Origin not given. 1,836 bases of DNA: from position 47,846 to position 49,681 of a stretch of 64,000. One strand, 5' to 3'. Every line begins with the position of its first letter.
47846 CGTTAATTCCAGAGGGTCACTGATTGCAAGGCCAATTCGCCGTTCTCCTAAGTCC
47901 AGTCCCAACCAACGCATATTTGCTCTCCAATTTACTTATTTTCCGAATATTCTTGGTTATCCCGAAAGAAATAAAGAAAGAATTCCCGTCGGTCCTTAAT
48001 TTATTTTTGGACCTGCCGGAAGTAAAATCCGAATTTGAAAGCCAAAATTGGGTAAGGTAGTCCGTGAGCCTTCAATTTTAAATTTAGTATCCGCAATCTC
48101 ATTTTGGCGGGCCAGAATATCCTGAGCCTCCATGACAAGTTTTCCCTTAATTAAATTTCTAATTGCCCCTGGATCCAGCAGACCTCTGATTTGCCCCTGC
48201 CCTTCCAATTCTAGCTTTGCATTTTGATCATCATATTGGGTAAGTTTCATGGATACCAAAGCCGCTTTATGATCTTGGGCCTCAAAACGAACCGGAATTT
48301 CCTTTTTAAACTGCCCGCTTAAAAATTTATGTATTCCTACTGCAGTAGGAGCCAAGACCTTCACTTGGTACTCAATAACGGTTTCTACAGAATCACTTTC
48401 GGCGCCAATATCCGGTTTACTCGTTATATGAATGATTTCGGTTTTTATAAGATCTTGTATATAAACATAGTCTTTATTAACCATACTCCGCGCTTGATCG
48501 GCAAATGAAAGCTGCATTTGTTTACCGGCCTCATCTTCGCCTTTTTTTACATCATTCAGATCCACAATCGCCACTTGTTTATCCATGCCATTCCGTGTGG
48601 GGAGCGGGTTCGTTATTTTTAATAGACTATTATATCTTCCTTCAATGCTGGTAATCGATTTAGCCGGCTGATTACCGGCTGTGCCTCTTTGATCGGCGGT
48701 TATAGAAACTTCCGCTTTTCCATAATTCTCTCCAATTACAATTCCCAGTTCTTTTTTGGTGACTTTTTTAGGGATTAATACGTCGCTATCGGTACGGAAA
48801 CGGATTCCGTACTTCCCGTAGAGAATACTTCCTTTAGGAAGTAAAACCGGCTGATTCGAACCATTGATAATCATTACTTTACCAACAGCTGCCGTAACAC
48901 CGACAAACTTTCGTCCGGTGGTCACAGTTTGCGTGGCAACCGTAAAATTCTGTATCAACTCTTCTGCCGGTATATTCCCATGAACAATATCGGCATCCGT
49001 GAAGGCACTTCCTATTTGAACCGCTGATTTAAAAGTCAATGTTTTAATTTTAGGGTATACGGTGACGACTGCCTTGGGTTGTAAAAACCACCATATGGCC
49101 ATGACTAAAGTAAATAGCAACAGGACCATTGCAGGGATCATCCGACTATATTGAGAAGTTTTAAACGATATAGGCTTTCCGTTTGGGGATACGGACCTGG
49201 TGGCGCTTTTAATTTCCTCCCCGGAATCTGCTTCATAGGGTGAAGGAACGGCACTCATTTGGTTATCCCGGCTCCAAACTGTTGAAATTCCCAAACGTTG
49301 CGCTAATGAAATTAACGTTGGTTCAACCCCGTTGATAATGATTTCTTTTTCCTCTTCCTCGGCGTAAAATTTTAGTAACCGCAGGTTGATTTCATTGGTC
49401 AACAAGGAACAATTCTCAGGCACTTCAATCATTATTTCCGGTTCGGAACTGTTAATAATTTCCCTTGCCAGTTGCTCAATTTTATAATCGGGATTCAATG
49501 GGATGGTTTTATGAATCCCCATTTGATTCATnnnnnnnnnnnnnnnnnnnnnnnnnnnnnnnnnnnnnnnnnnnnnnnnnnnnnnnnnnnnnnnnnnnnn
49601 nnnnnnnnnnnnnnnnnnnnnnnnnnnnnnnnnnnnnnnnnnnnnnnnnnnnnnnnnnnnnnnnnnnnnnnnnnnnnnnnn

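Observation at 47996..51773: Overlapping pair of large uncharacterized envelope-protein genes in the slot where Bacillus has alaS-yrzL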

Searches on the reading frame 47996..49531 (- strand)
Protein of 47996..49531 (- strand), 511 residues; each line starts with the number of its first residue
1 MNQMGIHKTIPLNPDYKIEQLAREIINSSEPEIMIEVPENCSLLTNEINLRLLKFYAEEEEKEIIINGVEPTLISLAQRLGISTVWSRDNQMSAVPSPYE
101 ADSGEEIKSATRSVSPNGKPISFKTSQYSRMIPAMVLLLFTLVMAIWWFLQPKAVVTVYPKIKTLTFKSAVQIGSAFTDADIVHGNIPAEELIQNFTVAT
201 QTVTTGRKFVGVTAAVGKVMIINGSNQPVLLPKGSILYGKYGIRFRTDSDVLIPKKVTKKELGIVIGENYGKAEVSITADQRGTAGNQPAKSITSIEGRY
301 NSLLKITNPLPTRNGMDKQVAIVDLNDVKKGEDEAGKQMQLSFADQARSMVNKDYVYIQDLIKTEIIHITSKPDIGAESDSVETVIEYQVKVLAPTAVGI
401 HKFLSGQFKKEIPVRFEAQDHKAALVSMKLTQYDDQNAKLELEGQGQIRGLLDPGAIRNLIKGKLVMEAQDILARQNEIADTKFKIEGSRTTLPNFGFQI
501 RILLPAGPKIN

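Call 3: search_protein_families(library=pfam, proteins=[window:47996-49531:-], max_evalue=1)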
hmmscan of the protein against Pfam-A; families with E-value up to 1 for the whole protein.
window:47996-49531:- (511 aa): 3 families
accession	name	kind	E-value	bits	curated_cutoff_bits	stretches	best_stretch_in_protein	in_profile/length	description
PF04865.19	Baseplate_J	-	5.4e-06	26.3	21.1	1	213-317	21-111/255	Baseplate J-like protein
PF21110.3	GlxA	-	0.00084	20.4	27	1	217-297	4-88/105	GlxA beta barrel domain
PF19437.4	VCIP135_N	-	0.1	12.7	27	0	350-395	53-98/169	VCIP135 N-terminal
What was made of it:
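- On Baseplate_J (gpJ/gp47/gp6) family: PF04865 at 26.3 bits against a gathering score of 21.1, covering profile positions 21-111 of 255 only (call 3).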

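Call 4: search_protein_families(library=ncbifam, proteins=[window:47996-49531:-], max_evalue=1)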
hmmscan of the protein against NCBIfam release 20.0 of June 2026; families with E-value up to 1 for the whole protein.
window:47996-49531:- (511 aa): 1 family
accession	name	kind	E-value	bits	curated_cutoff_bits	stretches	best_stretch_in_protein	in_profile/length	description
NF052501.1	RdCuOxGlxASco2837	equivalog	0.00084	17.7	800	1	211-299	147-239/645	radical copper oxidase GlxA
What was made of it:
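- On GlxA radical copper oxidase: The match is only to the barrel domain (calls 3, 4).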

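Call 6: find_homologous_proteins(query=window:47996-49531:-)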
Query window:47996-49531:- (511 aa): 82 proteins with E <= 0.001 among 8000 candidates.
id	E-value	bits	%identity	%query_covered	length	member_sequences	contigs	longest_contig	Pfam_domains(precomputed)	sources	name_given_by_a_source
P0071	0.0e+0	1022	92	99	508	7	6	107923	PF04865.20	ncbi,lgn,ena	-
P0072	1.1e-265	900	80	99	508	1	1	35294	PF04865.20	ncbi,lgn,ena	-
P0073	4.0e-253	858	77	99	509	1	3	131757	PF04865.20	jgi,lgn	jgi:hypothetical protein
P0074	5.5e-238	808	72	99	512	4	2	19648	-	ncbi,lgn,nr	ncbi:MAG TPA: hypothetical protein DDW50_00520 [Firmicutes bacterium]|nr:hypothetical protein [Bacil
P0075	2.5e-209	714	62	99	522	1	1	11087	PF04865.20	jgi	jgi:hypothetical protein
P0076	4.2e-192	657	60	99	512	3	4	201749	PF04865.20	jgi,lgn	jgi:hypothetical protein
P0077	5.5e-181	620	58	99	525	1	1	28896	PF04865.20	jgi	jgi:hypothetical protein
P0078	5.7e-179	614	56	99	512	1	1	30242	PF04865.20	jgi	jgi:hypothetical protein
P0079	4.9e-167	574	53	99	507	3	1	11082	PF04865.20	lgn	-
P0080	1.2e-146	507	49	99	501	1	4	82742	PF04865.20,PF21110.4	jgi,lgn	jgi:hypothetical protein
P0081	8.7e-145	501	48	99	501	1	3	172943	PF04865.20,PF21110.4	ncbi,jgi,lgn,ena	jgi:hypothetical protein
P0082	8.8e-145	501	50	99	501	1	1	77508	PF04865.20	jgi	jgi:hypothetical protein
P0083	1.7e-144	500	48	97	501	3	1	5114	PF04865.20,PF21110.4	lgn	-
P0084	3.3e-144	499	49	99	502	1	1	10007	PF04865.20,PF21110.4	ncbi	-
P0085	5.9e-144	498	47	99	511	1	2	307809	PF04865.20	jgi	jgi:hypothetical protein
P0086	7.2e-141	488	48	99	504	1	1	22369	PF04865.20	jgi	jgi:hypothetical protein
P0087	7.5e-141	488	46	99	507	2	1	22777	PF04865.20,PF21110.4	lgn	-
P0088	1.0e-140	488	47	99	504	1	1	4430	PF04865.20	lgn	-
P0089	6.2e-140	485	48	96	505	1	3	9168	PF04865.20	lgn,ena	-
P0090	2.2e-138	480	46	97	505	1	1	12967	PF04865.20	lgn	-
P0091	1.2e-137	478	46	96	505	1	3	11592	PF04865.20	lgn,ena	-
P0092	3.0e-137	476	47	99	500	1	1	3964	PF04865.20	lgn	-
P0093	1.1e-136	474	46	96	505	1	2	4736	PF04865.20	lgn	-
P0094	1.1e-136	474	45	96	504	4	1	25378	PF04865.20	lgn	-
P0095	7.5e-136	472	45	99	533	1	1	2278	PF04865.20,PF21110.4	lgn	-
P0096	1.4e-135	471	47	99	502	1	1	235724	PF04865.20,PF21110.4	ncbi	-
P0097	1.8e-135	470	44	99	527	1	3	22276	PF04865.20,PF21110.4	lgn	-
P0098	3.2e-135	470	46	96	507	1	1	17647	PF04865.20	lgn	-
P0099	4.5e-135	469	47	96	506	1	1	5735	PF04865.20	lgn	-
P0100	6.0e-135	469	45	96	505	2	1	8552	PF04865.20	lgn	-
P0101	6.7e-135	468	43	99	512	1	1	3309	PF04865.20,PF21110.4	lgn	-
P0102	7.3e-135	468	45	99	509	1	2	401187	PF04865.20,PF21110.4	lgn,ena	-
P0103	1.1e-134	468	46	96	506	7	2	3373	PF04865.20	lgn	-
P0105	4.6e-134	466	46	98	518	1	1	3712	PF04865.20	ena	-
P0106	2.1e-133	464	46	97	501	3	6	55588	PF04865.20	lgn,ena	-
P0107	3.4e-133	463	46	99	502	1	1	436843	PF04865.20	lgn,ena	-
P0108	4.4e-133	463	46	99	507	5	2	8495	PF04865.20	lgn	-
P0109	4.4e-133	462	45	97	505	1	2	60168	PF04865.20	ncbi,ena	-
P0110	3.9e-132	459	45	96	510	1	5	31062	PF04865.20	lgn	-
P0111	5.2e-132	459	45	99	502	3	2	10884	PF04865.20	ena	-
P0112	6.2e-132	459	45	99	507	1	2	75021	PF04865.20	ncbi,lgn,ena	-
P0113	6.4e-132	459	43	99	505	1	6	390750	PF04865.20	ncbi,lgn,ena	-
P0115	1.6e-131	457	45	97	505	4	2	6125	PF04865.20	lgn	-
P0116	2.5e-131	457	45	99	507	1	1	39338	PF04865.20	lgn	-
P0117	2.7e-131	457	44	98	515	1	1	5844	PF21110.4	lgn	-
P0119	1.2e-130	454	44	96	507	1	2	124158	PF04865.20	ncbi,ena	-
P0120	2.9e-130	453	45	96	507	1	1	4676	PF04865.20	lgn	-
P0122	1.5e-129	451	43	99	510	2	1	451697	PF04865.20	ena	-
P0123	1.9e-129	451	45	97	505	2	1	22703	PF04865.20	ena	-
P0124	4.6e-129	449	43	96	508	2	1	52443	PF04865.20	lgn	-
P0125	6.3e-129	449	44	96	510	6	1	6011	PF04865.20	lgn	-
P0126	1.9e-128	447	42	99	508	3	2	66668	PF04865.20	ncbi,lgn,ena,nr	ncbi:MAG: hypothetical protein GX075_05100 [Firmicutes bacterium]|nr:hypothetical protein [Bacillota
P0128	5.1e-126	439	43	98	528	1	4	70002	PF04865.20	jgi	jgi:hypothetical protein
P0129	2.1e-125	437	45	96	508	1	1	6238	PF04865.20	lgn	-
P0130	3.1e-125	437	44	99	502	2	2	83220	PF04865.20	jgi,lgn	jgi:hypothetical protein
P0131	6.1e-125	436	42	99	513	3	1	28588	PF04865.20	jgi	jgi:hypothetical protein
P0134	2.5e-124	434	42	99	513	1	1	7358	PF04865.20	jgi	jgi:hypothetical protein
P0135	1.4e-123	431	43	98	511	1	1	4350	PF04865.20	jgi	jgi:hypothetical protein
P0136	1.6e-123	431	41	99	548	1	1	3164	PF04865.20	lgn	-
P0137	2.3e-123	430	42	98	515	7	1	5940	PF04865.20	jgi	jgi:hypothetical protein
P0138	8.2e-123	429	41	99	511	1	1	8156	PF04865.20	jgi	jgi:hypothetical protein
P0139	2.1e-122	427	42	99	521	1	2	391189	PF04865.20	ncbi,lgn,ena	-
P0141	2.4e-120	421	42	99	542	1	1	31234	PF04865.20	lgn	-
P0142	2.9e-120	420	42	99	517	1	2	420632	PF04865.20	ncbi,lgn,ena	-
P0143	7.2e-120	419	42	98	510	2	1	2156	PF04865.20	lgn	-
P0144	3.4e-119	417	42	99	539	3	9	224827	PF04865.20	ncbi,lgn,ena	ncbi:MAG TPA: baseplate J/gp47 family protein [Bacillota bacterium]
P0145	1.4e-118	415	42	97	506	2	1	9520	PF04865.20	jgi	jgi:hypothetical protein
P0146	2.2e-117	411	41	97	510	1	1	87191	PF04865.20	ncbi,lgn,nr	ncbi:MAG: baseplate J/gp47 family protein [Firmicutes bacterium]|nr:baseplate J/gp47 family protein 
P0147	2.2e-116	407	41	96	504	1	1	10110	PF04865.20,PF21110.4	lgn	-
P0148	4.0e-110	387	49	74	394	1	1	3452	PF04865.20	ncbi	ncbi:MAG: baseplate J/gp47 family protein, partial [Bacteroidota bacterium]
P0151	2.6e-84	302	44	65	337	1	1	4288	PF04865.20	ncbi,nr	ncbi:MAG TPA: hypothetical protein VEC37_08315, partial [Bacillota bacterium]|nr:hypothetical protei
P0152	4.0e-67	245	40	61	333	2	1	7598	PF04865.20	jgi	jgi:hypothetical protein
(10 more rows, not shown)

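Call 12: search_solved_structures(query=A2, max_evalue=10, show_alignments=2)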
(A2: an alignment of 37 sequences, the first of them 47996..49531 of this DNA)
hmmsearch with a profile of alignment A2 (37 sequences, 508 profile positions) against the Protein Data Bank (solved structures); distinct sequences matched with E-value up to 10: 0.

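Call 25: predict_structure(alignment_id=A2)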
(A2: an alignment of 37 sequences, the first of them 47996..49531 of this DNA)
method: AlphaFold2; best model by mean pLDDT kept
length: 511 residues; sequences in the alignment: 37
mean_pLDDT: 83.6   pTM: 0.52
mean pLDDT of the five models: 83.6, 83.1, 82.6, 81.3, 80.8
residues with pLDDT >= 90: 257; 70-90: 195; 50-70: 11; < 50: 48
segments of 3 or more residues with pLDDT < 50: 1-4, 88-127, 508-511
pLDDT, mean of each block of 10 residues (from residue 1): 58 86 89 88 87 92 89 87 67 31 30 32 41 82 85 82 92 92 93 94 91 93 92 94 94 91 86 95 92 91 92 92 93 94 91 91 93 92 95 94 92 87 90 91 92 85 86 85 78 77 63 31
secondary structure, 60 per line:
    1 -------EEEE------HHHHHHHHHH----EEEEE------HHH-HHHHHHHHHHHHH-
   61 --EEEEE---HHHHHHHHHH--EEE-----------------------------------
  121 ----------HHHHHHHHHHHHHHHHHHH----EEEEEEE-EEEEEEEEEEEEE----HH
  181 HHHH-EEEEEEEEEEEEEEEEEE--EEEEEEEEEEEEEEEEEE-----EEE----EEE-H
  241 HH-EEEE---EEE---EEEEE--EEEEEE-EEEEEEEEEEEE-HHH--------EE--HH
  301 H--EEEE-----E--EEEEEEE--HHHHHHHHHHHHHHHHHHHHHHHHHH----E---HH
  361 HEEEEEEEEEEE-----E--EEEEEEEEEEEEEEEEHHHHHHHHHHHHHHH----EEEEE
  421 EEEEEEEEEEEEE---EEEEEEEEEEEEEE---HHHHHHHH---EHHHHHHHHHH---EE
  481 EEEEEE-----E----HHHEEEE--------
elements in order: E8-11 H18-27 E32-36 H47-59 E63-67 H71-80 E83-85 H131-149 E154-160 E162-174 H179-184 E186-203 E206-223 E229-231 E236-238 E244-247 E251-253 E257-261 E264-269 E271-282 E304-307 E316-322 H325-350 E362-372 E381-396 H397-411 E416-433 E437-450 H454-461 H466-475 E479-486 E500-503
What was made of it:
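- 49271..49522 (-): Cytoplasmic alpha/beta N-domain of B with the invariant motif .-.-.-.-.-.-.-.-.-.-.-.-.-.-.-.. AF2 secondary structure (call 25).
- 49082..49150 (-): Single transmembrane helix of B (residues about 128-150), preceded by a disordered linker at 49151-49270. AF2 helix 131-149 and low-pLDDT segment 88-127 (call 25).
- On Baseplate_J (gpJ/gp47/gp6) family: B has a TM helix and a cytoplasmic domain (call 25).
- B has a cytoplasmic domain and a TM helix that baseplate proteins lack (call 25).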

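Call 29: fold_search(model_id=the predicted structure, library=pdb)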
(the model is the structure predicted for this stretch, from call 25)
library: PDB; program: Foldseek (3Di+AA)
matches with E <= 10: 862; with E <= 0.001: 19
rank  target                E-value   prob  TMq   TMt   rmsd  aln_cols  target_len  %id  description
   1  9euf_I                2.0e-08  1.00  0.16  0.23  29.8       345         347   12  Cryo-EM structure of Staphylococcus aureus bacteriophage phi812 baseplate in the pre-contraction state - complete (released 2025-04-09)
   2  8kea_d                9.3e-08  1.00  0.17  0.22  34.8       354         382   11  Cyanophage A-1(L) baseplate-initiators (released 2024-04-10)
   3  9euf_C                2.6e-07  1.00  0.16  0.23  44.0       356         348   12  Cryo-EM structure of Staphylococcus aureus bacteriophage phi812 baseplate in the pre-contraction state - complete (released 2025-04-09)
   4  5lxz                  3.6e-07  1.00  0.18  0.16  28.4       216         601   16  W288A mutant of GlxA from Streptomyces lividans: Cu-bound form (released 2017-07-26)
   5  8kea_b                4.3e-07  1.00  0.17  0.22  43.1       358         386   11  Cyanophage A-1(L) baseplate-initiators (released 2024-04-10)
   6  5lqi_B                6.0e-07  1.00  0.18  0.16  28.6       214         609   16  W288A mutant of GlxA from Streptomyces lividans: apo form (released 2017-08-30)
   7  5lqi_A                8.0e-07  1.00  0.17  0.15  27.5       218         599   15  W288A mutant of GlxA from Streptomyces lividans: apo form (released 2017-08-30)
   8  9ki1_O                2.5e-06  1.00  0.17  0.24  38.5       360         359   10  Baseplate structure of Escherichia phage Mu (released 2025-02-12)
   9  4unm_A                2.9e-06  1.00  0.17  0.15  27.2       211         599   16  Structure of Galactose Oxidase homologue from Streptomyces lividans (released 2015-06-10)
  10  7kh1_A5               3.1e-06  1.00  0.15  0.19  32.0       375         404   11  Baseplate Complex for Myoviridae Phage XM1 (released 2021-10-27)
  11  4unm_B                3.3e-06  1.00  0.18  0.16  28.2       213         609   17  Structure of Galactose Oxidase homologue from Streptomyces lividans (released 2015-06-10)
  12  8v3w_0                3.7e-06  1.00  0.16  0.24  33.5       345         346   14  CryoEM Structure of Diffocin - precontracted - Baseplate - focused refinement on triplex region (released 2024-08-28)
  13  9g8s_A                7.7e-06  1.00  0.16  0.21  36.0       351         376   14  C3 reconstruction of extended phiCD508 needle (released 2025-04-09)
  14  9gb2_G                9.1e-06  1.00  0.16  0.22  35.4       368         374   12  Extended phiCD508 baseplate (released 2025-03-26)
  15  9b45_j                3.3e-05  0.99  0.15  0.19  31.9       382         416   11  Pseudomonas phage Pa193 baseplate complex and tail fiber (released 2024-10-16)
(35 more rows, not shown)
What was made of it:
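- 47999..49081 (-): Beta-rich ectodomain of B. The baseplate-J-like subdomain lies at 48581-48895 (residues 213-317). Foldseek hits to phi812, A-1(L), Mu, diffocin and phiCD508 baseplate proteins and to GlxA (call 29).
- Closest known: Phage and tailocin baseplate wedge proteins of the Baseplate_J family. Same: Longer Foldseek alignments reach E 2e-8 (call 29).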

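Call 39: find_related_loci(query=A2, collection=genome_contigs, flank=6000)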
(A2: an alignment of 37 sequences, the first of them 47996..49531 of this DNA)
Query A2 (511 aa) in genome_contigs; peptide patterns used: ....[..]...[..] (x = any residue, [..] = any of these).
43 stretches matched a pattern; 25 encode a relative of the query (tblastn E <= 1e-3); 25 distinct loci.
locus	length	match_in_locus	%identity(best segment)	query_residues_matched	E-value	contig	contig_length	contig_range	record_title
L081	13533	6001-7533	97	1-511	0e+0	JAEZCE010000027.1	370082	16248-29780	MAG: Bacillota bacterium isolate OH_CBrB_22 k127_1065238, whole genome shotgun sequence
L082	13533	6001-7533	93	1-511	0e+0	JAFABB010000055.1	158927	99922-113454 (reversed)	MAG: Bacillota bacterium isolate OH_SBB_108 k127_522622, whole genome shotgun sequence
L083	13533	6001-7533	91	1-511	0e+0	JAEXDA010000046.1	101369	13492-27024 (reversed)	MAG: Bacillota bacterium isolate OH_HBB_134 k127_662437, whole genome shotgun sequence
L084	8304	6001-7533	80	1-511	0e+0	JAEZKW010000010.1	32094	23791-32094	MAG: Bacillota bacterium isolate OH_CDB_50 k127_1970647, whole genome shotgun sequence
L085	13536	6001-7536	71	1-511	0e+0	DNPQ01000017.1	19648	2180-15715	MAG TPA_asm: Bacillota bacterium isolate UBA8347 contig_12319, whole genome shotgun sequence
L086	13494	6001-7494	53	4-505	1e-174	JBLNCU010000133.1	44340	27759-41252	MAG: Bacillota bacterium isolate MAG117 PRJNA950955_bin25_renamed_132, whole genome shotgun sequence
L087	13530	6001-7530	50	4-509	3e-151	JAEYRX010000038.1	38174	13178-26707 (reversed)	MAG: Bacillota bacterium isolate OH_CBB_75 k127_1942271, whole genome shotgun sequence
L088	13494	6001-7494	47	4-507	5e-144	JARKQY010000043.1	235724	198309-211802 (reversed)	MAG: Bacillota bacterium isolate Reactor_metabat.58 k141_943108, whole genome shotgun sequence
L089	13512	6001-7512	45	4-507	1e-139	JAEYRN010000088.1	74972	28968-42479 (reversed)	MAG: Bacillota bacterium isolate OH_CBB_61 k127_182726, whole genome shotgun sequence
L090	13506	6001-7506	45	4-509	2e-139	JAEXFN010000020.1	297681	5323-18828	MAG: Bacillota bacterium isolate OH_HBB_250 k127_198656, whole genome shotgun sequence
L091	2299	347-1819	46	18-507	6e-148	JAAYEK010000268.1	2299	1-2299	MAG: Bacillota bacterium isolate AS06rmzACSIP_96 700659_AS06, whole genome shotgun sequence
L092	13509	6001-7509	48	4-511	5e-148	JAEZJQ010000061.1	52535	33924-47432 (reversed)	MAG: Bacillota bacterium isolate OH_CDB_241 k127_1161578, whole genome shotgun sequence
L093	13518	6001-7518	43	7-509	3e-138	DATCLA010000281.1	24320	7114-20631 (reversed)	MAG TPA_asm: Bacillota bacterium isolate SMAG_U7110 k141_338408, whole genome shotgun sequence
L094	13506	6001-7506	43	1-507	1e-137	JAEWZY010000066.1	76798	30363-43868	MAG: Bacillota bacterium isolate OH_SFB_226 k127_1006161, whole genome shotgun sequence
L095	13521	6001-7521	42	4-509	2e-134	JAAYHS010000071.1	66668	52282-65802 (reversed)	MAG: Bacillota bacterium isolate AS09scLD_40 88035_AS09, whole genome shotgun sequence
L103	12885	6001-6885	25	10-337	6e-24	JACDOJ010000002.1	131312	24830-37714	MAG: Bacillota bacterium isolate GB_MAG18_067 c_000000000121, whole genome shotgun sequence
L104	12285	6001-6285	32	2-98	3e-10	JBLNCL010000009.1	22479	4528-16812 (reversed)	MAG: Betaproteobacteria bacterium isolate MAG126 PRJNA950955_bin33_renamed_8, whole genome shotgun sequence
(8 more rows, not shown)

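Call 46: search_protein_families(library=ncbifam, proteins=[L104:4737-5999:+, L103:5977-7410:+, L104:6007-7569:+], max_evalue=0.001)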
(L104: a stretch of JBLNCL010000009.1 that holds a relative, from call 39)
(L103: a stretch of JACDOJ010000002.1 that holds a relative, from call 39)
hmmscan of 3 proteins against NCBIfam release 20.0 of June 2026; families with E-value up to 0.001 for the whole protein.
L104:4737-5999:+ (420 aa): 11 families
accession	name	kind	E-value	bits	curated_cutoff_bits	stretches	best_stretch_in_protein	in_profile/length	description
TIGR01174.1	ftsA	equivalog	1.2e-29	103.6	175.85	1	25-293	3-253/371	cell division protein FtsA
NF007009.0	PRK09472.1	equivalog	2.3e-13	50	409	1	215-292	183-260/420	cell division protein FtsA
NF011660.0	PRK15080.1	equivalog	2.1e-12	46.8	182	1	192-293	99-198/277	ethanolamine utilization protein EutJ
TIGR02529.1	EutJ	subfamily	3.4e-11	43.1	152.1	1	205-292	82-164/239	ethanolamine utilization protein EutJ family protein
TIGR01175.1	pilM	subfamily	1.9e-07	30.4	133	1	221-355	172-303/348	type IV pilus assembly protein PilM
NF010539.0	PRK13927.1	subfamily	2e-07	30.3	293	1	217-277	132-192/339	rod shape-determining protein MreB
TIGR00904.1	mreB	subfamily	3.8e-07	29.5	365.75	1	216-276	130-190/334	MreB/Mrl family cell shape determining protein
NF045709.1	Amuc_1101_fam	equivalog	9.9e-07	27.9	650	1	237-306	179-251/608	Amuc_1101 family PilM-like pilus complex protein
NF010540.1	PRK13929.1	exception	3.5e-06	26.3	515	1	201-275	115-189/334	rod-share determining protein MreBH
NF007991.0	PRK10719.1-1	equivalog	0.00016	20.5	799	1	213-271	124-181/467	ethanolamine ammonia-lyase reactivating factor EutA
NF007992.0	PRK10719.1-3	equivalog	0.00063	18.7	598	1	238-270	147-179/478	ethanolamine ammonia-lyase reactivating factor EutA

L103:5977-7410:+ (477 aa): 0 families

L104:6007-7569:+ (520 aa): 0 families

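Call 47: search_protein_families(library=pfam, proteins=[L104:4737-5999:+, L103:5977-7410:+, L104:6007-7569:+], max_evalue=0.001)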
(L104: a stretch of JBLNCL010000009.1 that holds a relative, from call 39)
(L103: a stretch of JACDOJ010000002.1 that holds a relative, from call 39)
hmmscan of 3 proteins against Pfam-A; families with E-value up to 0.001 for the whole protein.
L104:4737-5999:+ (420 aa): 5 families
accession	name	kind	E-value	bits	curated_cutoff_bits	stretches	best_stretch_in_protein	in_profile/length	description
PF14450.12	FtsA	-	7.6e-15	55.8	31.8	1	240-369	2-112/127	Cell division protein FtsA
PF06723.19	MreB_Mbl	-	5.2e-09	35.8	27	1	202-293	111-208/327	MreB/Mbl protein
PF11104.14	PilM_2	-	1.6e-05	24.4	27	1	220-293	164-237/340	Type IV pilus assembly protein PilM;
PF06277.17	EutA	-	7.1e-05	22.3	27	1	238-270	145-177/475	Ethanolamine utilisation protein EutA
PF08841.16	DDR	-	0.00025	20.6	24.6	1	208-288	105-186/328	Diol dehydratase reactivase ATPase-like domain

L103:5977-7410:+ (477 aa): 1 family
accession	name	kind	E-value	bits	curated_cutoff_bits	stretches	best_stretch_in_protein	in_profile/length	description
PF04865.19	Baseplate_J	-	2.2e-08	34.2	21.1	1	182-283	22-111/255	Baseplate J-like protein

L104:6007-7569:+ (520 aa): 1 family
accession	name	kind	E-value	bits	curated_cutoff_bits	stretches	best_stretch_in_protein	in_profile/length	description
PF04865.19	Baseplate_J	-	1.9e-07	31.1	21.1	1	223-327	21-111/255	Baseplate J-like protein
